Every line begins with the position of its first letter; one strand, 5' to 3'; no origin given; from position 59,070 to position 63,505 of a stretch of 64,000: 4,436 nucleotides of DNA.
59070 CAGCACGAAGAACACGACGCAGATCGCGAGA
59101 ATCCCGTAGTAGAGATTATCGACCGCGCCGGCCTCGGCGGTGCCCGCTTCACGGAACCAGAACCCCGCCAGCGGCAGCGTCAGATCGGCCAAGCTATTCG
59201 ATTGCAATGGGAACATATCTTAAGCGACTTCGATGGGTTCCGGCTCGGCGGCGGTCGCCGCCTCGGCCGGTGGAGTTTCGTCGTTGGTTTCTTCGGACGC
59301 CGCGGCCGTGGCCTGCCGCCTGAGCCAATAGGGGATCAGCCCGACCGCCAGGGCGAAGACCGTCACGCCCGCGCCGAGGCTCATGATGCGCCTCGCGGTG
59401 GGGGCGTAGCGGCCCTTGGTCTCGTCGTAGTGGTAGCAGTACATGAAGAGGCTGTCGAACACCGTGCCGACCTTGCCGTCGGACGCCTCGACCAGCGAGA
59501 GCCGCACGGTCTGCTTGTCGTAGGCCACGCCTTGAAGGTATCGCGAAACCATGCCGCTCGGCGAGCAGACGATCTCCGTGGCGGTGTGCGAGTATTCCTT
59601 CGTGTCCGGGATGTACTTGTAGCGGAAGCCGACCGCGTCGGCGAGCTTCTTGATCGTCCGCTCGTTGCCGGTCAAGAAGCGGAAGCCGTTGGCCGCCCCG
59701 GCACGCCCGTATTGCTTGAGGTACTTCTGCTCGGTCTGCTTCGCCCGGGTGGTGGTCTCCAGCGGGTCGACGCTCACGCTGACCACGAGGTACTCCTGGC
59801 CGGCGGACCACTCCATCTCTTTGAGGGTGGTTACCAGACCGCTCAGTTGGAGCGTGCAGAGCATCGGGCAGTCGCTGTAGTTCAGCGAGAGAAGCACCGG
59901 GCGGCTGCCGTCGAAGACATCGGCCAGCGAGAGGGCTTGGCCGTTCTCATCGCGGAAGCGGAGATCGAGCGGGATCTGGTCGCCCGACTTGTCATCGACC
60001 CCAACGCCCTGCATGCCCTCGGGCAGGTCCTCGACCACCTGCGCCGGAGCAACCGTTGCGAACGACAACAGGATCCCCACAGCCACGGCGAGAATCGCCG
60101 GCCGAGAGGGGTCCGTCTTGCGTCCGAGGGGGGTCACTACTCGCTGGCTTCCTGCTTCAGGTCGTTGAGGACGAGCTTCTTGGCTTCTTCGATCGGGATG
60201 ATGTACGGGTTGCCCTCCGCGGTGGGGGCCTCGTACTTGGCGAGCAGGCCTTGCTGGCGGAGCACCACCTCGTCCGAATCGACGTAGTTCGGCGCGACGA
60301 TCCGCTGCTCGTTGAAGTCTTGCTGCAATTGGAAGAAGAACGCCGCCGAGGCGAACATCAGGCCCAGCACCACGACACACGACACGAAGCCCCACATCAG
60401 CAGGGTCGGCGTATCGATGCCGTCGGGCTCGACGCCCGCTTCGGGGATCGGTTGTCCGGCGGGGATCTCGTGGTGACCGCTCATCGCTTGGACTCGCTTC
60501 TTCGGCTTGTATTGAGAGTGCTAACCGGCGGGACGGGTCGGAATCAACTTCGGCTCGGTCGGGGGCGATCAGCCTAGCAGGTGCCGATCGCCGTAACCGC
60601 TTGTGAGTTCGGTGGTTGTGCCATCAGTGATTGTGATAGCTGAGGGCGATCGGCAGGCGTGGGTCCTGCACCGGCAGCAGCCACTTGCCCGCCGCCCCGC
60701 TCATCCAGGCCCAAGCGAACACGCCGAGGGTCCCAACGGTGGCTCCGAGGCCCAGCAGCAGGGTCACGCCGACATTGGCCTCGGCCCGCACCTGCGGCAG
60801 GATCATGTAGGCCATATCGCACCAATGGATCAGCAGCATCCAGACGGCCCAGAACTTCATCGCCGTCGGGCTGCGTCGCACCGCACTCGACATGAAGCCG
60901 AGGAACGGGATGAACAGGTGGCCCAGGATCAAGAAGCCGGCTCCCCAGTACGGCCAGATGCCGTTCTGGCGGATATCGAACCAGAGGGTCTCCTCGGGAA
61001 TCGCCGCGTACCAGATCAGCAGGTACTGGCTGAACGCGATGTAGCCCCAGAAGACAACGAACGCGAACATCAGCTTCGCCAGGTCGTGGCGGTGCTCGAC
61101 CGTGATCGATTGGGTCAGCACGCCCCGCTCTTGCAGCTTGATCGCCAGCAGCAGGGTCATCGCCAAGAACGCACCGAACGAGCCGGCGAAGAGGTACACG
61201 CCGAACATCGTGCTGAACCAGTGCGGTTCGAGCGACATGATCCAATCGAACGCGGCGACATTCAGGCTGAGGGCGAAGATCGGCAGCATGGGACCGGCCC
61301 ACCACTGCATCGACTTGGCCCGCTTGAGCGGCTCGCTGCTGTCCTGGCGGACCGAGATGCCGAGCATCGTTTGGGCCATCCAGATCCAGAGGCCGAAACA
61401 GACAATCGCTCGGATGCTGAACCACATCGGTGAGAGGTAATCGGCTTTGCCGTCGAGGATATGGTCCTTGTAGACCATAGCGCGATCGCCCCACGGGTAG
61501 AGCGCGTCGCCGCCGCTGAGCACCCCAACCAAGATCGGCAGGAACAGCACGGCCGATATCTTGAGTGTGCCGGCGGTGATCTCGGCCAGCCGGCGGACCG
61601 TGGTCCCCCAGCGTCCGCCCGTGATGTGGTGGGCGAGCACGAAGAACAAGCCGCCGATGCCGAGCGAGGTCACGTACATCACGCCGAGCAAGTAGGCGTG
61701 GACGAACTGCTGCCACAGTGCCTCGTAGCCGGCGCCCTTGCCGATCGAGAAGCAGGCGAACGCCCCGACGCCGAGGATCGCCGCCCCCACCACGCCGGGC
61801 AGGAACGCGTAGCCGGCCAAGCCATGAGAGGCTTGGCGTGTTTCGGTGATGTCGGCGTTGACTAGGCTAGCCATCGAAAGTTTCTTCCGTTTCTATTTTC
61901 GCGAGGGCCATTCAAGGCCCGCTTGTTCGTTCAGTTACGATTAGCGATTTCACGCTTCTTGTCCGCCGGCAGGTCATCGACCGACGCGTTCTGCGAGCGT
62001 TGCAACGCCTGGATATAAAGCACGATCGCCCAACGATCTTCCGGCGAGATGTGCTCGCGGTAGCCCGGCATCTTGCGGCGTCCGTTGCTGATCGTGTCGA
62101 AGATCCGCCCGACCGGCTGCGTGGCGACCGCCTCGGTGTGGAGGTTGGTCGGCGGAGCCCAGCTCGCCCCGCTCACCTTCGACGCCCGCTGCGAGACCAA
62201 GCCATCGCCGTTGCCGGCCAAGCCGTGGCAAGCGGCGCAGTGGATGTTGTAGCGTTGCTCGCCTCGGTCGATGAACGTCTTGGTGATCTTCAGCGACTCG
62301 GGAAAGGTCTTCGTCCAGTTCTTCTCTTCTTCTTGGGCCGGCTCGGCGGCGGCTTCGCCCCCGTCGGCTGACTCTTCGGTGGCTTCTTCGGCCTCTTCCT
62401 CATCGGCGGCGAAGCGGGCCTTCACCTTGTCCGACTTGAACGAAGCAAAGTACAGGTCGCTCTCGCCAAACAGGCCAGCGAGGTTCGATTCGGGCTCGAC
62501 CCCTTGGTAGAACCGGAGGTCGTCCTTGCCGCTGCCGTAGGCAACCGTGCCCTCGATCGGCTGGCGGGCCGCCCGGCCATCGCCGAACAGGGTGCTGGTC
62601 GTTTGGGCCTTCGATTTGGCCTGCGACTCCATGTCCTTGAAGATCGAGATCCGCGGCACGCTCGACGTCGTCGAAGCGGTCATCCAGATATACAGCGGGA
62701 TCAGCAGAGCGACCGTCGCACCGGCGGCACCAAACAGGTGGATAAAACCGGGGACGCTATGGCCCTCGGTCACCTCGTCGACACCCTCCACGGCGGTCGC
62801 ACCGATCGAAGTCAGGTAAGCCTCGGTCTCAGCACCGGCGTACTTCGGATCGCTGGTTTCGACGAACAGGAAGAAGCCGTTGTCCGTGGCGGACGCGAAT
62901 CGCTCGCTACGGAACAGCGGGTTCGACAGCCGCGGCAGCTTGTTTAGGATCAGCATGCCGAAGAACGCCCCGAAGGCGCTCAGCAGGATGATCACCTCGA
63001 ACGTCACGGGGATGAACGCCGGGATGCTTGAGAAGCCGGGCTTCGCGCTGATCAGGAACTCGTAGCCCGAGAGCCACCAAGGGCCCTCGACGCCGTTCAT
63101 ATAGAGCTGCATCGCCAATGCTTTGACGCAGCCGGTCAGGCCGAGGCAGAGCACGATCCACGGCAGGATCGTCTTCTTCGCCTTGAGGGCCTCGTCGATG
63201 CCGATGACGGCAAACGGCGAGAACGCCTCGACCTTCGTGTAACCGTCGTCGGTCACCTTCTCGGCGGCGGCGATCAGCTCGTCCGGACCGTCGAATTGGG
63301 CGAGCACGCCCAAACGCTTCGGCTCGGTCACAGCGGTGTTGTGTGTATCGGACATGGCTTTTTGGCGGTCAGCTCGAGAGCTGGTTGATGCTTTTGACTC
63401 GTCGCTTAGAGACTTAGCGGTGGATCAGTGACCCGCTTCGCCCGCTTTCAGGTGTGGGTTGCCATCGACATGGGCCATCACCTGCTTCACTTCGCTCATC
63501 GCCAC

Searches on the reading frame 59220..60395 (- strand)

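Call 82: search_protein_families(library=pfam, proteins=[window:59220-60395:-], max_evalue=0.001)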
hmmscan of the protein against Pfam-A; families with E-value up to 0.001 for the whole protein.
window:59220-60395:- (391 aa): 1 family
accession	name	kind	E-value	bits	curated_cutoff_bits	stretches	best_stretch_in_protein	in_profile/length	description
PF02630.20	SCO1-SenC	-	1.4e-09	38.4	22.8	1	147-280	6-131/134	SCO1/SenC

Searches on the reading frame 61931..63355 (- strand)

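Call 82: search_protein_families(library=pfam, proteins=[window:61931-63355:-], max_evalue=0.001)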
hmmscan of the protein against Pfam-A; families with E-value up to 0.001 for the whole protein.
window:61931-63355:- (474 aa): 3 families
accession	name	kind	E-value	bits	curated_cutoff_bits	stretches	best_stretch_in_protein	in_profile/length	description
PF11821.13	ActD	-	5e-51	173.2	25.7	1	16-190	2-169/170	Alternative complex III, ActD subunit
PF13442.11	Cytochrome_CBB3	-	1.4e-14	54.6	27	1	362-448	3-68/68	Cytochrome C oxidase, cbb3-type, subunit III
PF00034.26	Cytochrom_C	-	4e-09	38.1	21.3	1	363-451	2-89/90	Cytochrome c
